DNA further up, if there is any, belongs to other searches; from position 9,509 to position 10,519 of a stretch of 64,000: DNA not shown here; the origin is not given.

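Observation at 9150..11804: Mutasome cassette remnant: intact imuB followed by a dnaE2 truncated to its PHP domain, no imuA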

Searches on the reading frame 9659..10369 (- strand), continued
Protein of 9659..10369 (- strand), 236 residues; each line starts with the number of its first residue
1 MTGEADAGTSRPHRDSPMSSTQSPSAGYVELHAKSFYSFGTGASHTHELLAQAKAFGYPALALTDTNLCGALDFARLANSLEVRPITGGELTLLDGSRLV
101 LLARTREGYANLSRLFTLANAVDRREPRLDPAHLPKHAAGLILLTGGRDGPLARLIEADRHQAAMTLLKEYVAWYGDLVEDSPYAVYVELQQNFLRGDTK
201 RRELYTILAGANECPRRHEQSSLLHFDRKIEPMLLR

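Call 51: find_encoding_contigs(protein=P0121, flank=10000, max_places=3)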
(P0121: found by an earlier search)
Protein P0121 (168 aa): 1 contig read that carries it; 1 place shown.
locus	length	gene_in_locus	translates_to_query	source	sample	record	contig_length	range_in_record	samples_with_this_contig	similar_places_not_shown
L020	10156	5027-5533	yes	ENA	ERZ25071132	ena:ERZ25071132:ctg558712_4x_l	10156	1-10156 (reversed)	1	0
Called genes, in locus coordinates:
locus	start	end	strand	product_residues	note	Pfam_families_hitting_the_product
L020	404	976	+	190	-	PF00930:DPPIV_N (faint), PF23381:Beta-prop_IFT122_1st (faint), PF26549:Tricorn_N (faint), PF07676:PD40 (faint)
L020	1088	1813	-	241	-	PF01609:DDE_Tnp_1, PF13612:DDE_Tnp_1_3 (weak)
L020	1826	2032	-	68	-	PF05598:DUF772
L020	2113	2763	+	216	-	PF00560:LRR_1 (faint), PF23598:LRR_14 (weak), PF13855:LRR_8 (faint), PF12799:LRR_4 (faint)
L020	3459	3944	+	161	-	-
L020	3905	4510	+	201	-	-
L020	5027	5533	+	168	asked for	-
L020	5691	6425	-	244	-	-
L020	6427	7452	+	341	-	PF17657:DNA_pol3_finger, PF12836:HHH_3 (faint), PF14579:HHH_6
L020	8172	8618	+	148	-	PF02586:SRAP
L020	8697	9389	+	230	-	PF13302:Acetyltransf_3, PF00583:Acetyltransf_1 (weak)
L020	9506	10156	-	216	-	?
